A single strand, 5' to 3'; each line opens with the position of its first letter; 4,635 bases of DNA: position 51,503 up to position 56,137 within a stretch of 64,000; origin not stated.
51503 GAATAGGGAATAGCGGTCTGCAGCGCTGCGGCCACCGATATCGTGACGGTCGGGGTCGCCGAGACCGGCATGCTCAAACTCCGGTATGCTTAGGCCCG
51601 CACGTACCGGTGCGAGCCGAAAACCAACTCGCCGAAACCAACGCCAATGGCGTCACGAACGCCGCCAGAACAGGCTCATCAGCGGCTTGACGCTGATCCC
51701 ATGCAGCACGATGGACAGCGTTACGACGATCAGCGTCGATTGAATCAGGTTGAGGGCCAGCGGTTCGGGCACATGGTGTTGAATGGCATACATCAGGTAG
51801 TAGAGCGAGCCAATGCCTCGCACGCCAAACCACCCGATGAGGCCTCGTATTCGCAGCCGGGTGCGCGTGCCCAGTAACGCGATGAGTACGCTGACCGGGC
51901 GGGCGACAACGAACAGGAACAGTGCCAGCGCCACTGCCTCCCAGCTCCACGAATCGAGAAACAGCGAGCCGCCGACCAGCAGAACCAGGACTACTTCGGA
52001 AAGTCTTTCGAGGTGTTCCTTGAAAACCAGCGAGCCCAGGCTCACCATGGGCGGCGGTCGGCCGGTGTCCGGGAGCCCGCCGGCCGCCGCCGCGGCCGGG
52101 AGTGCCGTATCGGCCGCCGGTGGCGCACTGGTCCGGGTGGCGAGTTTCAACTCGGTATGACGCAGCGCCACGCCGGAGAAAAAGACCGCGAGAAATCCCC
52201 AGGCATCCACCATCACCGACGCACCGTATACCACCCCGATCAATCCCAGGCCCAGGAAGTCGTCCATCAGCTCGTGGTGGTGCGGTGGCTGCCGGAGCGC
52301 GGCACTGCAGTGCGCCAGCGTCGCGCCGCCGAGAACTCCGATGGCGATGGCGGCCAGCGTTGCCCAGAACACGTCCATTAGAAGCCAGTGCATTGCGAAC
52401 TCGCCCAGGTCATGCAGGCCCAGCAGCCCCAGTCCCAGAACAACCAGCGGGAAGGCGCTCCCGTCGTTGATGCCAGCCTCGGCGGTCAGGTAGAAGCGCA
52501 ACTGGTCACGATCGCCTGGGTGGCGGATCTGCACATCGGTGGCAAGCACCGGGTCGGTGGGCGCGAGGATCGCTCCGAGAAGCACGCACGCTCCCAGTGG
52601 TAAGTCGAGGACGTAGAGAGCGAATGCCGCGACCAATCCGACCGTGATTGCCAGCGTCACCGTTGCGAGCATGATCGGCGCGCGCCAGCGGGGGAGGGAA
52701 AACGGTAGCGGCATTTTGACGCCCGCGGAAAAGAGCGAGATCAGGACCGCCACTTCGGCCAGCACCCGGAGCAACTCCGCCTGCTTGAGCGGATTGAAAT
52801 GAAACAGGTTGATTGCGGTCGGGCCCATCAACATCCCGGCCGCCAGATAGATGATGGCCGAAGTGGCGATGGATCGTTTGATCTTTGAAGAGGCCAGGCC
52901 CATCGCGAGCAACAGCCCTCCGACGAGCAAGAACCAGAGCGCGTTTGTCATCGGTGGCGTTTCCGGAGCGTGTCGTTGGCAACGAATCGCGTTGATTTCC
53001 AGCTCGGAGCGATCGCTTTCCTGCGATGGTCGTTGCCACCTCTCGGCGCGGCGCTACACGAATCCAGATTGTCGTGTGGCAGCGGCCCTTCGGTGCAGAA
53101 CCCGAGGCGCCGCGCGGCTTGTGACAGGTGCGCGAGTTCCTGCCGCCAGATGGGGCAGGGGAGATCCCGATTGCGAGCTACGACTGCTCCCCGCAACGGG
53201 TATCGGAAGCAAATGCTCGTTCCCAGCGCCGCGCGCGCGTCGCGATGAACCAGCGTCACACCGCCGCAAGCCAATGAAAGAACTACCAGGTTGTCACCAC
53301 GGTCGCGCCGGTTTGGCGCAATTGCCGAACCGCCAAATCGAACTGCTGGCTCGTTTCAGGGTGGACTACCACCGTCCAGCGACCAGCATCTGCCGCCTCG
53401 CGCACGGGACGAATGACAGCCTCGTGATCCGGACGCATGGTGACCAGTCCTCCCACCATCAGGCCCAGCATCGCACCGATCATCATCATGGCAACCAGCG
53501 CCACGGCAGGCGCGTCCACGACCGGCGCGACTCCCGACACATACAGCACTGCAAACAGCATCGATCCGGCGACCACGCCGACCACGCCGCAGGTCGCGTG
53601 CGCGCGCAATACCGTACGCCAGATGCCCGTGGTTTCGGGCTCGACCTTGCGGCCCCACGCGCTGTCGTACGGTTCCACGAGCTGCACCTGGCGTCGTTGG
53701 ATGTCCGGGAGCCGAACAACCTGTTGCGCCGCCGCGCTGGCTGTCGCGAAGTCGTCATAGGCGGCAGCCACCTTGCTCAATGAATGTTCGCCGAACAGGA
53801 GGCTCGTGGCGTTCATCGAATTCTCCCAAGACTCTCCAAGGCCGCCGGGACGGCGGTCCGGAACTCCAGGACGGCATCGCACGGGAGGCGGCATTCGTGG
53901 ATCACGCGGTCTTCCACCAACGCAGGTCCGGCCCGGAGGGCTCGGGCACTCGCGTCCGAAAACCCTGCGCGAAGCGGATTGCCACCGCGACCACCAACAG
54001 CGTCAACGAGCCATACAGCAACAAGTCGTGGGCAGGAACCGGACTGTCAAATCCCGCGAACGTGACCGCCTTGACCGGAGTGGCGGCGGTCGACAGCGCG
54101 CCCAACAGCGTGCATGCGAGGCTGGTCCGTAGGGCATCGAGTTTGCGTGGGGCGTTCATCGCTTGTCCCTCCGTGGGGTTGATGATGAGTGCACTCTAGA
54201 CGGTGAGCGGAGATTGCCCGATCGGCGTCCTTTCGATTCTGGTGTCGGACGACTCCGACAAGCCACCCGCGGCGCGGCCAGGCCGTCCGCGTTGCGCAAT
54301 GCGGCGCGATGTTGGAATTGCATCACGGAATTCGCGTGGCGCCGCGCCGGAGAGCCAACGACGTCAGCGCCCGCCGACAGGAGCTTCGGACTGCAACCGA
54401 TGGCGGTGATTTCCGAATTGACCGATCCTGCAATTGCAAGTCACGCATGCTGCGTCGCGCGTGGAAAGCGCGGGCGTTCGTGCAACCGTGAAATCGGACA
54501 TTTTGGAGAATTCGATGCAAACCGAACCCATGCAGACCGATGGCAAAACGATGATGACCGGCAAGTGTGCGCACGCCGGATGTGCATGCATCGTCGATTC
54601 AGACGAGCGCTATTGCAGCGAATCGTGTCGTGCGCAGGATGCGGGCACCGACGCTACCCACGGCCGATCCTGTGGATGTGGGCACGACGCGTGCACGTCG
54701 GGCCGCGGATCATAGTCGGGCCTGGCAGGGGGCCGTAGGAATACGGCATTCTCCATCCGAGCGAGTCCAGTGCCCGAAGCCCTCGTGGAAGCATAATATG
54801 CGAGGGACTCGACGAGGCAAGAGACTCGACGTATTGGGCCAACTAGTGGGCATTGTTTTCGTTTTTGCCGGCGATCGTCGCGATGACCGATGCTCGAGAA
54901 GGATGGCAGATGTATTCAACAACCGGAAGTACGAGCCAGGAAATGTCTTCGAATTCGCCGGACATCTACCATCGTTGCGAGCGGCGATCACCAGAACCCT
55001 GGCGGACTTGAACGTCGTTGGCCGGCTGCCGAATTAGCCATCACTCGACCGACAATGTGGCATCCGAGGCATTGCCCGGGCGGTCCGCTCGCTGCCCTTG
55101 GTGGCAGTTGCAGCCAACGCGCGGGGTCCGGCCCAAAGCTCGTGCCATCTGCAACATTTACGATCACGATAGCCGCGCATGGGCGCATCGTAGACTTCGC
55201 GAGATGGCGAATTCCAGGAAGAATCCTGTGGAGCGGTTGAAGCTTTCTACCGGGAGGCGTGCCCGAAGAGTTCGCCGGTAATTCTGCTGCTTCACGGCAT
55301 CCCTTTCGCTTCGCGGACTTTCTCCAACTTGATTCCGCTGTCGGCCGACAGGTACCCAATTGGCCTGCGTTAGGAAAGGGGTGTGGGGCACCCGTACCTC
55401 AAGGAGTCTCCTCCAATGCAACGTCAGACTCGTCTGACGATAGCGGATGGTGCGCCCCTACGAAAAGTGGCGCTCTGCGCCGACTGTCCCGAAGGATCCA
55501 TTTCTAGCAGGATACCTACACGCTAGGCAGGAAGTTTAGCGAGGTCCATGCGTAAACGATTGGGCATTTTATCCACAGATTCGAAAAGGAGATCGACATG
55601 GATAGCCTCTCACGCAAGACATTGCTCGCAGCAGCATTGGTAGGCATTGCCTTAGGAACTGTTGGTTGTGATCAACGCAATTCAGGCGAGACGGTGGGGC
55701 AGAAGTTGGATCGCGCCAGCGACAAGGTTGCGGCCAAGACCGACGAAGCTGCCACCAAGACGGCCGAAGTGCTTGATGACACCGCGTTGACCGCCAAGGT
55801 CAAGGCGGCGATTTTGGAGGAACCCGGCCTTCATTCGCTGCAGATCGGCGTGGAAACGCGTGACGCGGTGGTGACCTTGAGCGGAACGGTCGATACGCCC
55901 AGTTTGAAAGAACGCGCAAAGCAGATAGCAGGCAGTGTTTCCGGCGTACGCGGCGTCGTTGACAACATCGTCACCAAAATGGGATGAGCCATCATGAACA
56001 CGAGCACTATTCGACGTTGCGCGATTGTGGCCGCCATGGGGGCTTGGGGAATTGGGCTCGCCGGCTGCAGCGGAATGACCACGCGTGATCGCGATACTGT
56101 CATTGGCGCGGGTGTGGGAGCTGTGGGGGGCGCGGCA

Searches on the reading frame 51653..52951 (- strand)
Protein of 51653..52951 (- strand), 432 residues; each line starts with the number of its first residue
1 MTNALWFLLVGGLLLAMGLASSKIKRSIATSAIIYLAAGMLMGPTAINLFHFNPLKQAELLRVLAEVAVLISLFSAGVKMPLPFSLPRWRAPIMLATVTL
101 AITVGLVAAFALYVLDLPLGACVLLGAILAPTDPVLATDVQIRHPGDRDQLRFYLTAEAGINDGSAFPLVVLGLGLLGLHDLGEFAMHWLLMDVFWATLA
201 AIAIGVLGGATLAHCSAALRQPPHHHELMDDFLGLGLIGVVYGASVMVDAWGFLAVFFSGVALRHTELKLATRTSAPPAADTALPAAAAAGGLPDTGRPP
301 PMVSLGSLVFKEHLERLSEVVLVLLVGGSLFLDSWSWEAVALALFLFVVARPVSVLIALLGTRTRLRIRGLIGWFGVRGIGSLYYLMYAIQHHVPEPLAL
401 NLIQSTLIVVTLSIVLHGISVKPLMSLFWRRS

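Call 23: search_protein_families(library=pfam, proteins=[window:51653-52951:-], max_evalue=0.001)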
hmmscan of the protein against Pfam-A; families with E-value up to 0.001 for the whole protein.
window:51653-52951:- (432 aa): 1 family
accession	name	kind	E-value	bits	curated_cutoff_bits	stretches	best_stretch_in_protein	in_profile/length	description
PF00999.27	Na_H_Exchanger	-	1e-34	120.5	26.2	1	19-425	10-373/375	Sodium/hydrogen exchanger, transmembrane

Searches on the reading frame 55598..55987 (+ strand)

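Call 23: search_protein_families(library=pfam, proteins=[window:55598-55987:+], max_evalue=0.001)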
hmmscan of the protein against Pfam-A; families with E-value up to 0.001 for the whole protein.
window:55598-55987:+ (129 aa): 1 family
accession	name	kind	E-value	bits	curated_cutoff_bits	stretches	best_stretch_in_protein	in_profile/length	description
PF04972.22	BON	-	6.3e-20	71.7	27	1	60-126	1-67/69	BON domain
